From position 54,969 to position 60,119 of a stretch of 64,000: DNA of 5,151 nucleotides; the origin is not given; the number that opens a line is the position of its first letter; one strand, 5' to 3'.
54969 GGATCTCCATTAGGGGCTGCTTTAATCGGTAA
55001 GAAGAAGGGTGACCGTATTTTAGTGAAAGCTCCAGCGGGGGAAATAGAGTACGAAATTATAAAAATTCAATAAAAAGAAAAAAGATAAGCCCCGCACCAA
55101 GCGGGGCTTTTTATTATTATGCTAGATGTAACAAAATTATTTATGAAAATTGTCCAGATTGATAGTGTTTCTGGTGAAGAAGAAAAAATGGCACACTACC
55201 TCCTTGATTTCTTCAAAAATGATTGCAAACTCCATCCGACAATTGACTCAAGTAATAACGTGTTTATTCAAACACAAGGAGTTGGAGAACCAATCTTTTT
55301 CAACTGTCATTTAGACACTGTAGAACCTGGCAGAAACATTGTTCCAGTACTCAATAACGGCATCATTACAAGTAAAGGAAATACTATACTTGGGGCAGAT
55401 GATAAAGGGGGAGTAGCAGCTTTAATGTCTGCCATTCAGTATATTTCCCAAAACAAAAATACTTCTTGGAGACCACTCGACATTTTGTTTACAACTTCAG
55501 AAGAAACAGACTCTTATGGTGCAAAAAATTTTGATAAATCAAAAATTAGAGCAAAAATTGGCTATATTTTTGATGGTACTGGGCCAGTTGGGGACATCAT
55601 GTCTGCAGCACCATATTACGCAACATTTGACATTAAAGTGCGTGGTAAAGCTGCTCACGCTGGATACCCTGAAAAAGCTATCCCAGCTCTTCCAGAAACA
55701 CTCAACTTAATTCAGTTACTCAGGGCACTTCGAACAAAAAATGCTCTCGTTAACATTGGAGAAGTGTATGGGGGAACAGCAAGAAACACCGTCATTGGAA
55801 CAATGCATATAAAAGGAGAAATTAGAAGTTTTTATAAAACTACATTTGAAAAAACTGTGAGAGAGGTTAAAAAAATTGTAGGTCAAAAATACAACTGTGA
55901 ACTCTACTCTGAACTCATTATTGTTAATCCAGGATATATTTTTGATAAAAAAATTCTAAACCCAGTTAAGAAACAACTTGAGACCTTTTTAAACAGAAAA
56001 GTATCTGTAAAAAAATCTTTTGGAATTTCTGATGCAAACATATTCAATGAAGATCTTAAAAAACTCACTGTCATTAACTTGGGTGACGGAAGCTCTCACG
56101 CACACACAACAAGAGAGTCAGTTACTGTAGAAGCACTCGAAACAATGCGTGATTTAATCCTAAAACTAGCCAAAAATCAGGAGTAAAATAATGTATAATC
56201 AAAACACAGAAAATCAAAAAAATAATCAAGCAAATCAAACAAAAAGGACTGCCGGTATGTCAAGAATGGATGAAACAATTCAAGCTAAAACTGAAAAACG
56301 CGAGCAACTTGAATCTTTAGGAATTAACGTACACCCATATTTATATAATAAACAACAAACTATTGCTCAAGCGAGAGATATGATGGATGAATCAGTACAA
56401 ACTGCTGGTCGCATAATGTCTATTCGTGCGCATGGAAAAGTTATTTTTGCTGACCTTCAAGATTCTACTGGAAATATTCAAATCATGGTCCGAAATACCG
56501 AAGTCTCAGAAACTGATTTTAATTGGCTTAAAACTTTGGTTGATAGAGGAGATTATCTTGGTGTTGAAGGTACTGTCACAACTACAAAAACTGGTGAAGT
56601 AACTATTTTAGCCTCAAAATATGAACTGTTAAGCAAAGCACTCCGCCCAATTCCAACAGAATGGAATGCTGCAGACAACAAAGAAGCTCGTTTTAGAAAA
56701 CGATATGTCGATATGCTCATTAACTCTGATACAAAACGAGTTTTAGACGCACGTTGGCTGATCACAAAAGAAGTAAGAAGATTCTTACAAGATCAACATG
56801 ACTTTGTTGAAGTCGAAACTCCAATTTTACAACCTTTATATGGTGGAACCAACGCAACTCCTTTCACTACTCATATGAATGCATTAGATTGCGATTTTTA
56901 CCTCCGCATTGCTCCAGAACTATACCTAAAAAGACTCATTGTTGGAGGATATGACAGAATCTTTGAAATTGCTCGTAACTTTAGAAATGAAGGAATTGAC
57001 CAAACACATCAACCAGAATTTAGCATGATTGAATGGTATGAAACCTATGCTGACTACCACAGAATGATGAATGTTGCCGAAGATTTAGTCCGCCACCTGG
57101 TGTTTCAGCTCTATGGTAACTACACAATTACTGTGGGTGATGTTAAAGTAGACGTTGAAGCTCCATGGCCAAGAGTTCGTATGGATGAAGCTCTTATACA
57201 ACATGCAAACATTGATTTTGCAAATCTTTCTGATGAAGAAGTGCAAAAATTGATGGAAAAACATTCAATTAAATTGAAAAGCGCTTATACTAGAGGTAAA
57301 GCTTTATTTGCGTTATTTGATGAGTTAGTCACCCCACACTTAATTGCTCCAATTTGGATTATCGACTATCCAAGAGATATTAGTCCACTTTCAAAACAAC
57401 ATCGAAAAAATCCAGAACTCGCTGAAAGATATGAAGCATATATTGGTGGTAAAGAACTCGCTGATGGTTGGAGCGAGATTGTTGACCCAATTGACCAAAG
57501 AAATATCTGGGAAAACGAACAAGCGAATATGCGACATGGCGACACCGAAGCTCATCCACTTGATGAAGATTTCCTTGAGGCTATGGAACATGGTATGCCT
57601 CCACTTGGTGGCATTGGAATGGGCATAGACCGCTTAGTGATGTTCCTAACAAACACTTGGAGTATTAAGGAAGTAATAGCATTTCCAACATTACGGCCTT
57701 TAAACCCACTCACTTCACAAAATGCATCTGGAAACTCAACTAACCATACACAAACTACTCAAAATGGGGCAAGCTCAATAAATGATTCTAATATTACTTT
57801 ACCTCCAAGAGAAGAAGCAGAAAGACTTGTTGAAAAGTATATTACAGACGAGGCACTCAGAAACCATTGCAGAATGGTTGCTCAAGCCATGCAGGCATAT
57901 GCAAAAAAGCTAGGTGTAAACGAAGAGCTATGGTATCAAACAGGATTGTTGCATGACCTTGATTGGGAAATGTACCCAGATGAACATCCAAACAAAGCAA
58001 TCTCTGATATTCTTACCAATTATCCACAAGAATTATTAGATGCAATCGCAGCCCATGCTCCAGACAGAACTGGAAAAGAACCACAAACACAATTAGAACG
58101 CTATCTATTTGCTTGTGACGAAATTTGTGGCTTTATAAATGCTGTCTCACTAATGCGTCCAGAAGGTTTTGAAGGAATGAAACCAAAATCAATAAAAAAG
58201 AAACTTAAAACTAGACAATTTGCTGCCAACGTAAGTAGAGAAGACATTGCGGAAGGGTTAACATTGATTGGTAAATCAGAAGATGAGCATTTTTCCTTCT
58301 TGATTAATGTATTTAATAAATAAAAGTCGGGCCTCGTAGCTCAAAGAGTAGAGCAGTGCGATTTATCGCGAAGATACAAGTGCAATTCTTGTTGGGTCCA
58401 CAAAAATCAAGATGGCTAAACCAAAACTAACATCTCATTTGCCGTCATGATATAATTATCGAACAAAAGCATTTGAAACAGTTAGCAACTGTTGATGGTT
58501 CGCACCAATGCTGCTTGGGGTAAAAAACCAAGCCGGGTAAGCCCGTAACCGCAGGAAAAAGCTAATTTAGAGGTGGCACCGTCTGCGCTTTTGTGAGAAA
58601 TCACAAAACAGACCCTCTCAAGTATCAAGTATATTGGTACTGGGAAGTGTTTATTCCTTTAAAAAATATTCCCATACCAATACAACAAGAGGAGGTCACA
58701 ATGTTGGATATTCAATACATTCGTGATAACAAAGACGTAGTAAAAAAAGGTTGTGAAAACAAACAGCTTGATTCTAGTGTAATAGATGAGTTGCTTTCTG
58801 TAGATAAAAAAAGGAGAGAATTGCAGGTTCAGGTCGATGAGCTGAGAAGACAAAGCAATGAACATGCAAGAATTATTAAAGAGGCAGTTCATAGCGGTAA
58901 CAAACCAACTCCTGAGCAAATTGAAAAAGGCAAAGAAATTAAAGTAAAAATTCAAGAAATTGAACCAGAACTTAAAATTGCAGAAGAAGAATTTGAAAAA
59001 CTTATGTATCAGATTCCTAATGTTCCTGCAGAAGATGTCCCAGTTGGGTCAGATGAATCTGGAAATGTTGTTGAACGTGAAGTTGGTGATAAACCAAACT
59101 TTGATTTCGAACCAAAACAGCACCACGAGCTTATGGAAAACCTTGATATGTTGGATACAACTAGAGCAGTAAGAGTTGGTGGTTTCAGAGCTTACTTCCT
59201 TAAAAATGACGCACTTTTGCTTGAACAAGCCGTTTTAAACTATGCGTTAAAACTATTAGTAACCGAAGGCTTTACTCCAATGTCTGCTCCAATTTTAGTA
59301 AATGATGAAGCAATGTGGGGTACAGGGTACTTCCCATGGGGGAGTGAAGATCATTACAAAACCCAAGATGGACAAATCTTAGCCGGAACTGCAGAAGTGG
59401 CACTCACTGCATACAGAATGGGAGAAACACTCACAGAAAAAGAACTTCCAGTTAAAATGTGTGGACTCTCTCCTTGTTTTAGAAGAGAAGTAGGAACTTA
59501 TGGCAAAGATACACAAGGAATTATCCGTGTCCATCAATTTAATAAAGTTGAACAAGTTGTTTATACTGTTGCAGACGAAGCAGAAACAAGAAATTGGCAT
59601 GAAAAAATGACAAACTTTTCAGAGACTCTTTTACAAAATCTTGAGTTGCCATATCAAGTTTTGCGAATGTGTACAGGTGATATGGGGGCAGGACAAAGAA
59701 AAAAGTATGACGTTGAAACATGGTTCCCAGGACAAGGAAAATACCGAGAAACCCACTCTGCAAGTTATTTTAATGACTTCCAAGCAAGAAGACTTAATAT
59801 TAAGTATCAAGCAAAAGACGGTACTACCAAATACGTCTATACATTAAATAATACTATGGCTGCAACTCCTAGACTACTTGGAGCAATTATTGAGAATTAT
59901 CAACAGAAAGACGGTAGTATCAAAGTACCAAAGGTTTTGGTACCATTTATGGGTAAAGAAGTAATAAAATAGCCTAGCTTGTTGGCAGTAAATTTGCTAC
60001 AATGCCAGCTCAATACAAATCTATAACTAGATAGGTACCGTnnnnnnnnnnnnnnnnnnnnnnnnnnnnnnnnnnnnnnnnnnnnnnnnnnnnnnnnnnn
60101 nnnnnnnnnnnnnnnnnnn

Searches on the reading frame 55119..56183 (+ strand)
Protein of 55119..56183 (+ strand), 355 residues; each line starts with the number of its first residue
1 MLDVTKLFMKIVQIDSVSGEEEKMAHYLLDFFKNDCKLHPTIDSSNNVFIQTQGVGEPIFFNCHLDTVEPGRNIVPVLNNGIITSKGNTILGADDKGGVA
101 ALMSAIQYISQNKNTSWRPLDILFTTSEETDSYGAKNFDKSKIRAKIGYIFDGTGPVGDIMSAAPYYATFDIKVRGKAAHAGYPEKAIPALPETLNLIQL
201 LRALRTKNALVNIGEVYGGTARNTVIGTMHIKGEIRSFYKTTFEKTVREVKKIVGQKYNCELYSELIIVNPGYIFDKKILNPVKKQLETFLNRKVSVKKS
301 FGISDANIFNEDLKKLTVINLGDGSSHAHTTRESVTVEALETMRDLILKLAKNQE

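Call 98: search_protein_families(library=pfam, proteins=[window:55119-56183:+], max_evalue=0.0001)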
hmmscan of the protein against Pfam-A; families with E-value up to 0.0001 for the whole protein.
window:55119-56183:+ (355 aa): 3 families
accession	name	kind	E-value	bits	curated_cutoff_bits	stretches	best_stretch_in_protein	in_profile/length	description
PF01546.33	Peptidase_M20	-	3.3e-14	53.7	24.6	1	61-352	2-205/206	Peptidase family M20/M25/M40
PF07687.19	M20_dimer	-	2.1e-13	50.6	21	1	168-258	7-103/107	Peptidase dimerisation domain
PF04389.22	Peptidase_M28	-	8.7e-10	39.1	21.3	1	52-155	6-96/193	Peptidase family M28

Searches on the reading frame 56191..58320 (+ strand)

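Call 98: search_protein_families(library=pfam, proteins=[window:56191-58320:+], max_evalue=0.0001)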
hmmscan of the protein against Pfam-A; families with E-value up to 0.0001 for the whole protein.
window:56191-58320:+ (710 aa): 3 families
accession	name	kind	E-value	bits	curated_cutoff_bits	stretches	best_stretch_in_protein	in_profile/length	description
PF00152.25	tRNA-synt_2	-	8e-87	291.6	25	1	164-501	2-307/308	tRNA synthetases class II (D, K and N)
PF01336.31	tRNA_anti-codon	-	5.7e-18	65.1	27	1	69-147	1-75/75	OB-fold nucleic acid binding domain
PF01966.28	HD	-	3.9e-07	30.8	22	1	558-644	3-112/116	HD domain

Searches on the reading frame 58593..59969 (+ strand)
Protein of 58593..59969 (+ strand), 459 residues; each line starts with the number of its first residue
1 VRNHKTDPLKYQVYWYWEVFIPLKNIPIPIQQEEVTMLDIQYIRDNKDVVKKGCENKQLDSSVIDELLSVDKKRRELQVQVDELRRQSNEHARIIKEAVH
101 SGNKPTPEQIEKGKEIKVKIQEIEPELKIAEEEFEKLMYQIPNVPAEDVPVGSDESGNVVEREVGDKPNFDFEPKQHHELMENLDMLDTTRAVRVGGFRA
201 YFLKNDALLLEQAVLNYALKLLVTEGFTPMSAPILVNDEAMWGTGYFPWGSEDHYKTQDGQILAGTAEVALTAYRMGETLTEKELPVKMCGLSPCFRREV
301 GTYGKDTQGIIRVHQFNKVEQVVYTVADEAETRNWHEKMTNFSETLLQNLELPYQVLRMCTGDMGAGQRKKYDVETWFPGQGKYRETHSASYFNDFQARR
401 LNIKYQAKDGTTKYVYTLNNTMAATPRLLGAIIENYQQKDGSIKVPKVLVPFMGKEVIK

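Call 98: search_protein_families(library=pfam, proteins=[window:58593-59969:+], max_evalue=0.0001)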
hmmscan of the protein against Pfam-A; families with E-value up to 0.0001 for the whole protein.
window:58593-59969:+ (459 aa): 2 families
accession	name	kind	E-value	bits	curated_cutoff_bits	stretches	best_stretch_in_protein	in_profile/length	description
PF00587.30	tRNA-synt_2b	-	2.1e-33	116.3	29.3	1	261-436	11-179/179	tRNA synthetase class II core domain (G, H, P, S and T)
PF02403.27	Seryl_tRNA_N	-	2.1e-25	89.5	28.2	1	37-145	1-108/108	Seryl-tRNA synthetase N-terminal domain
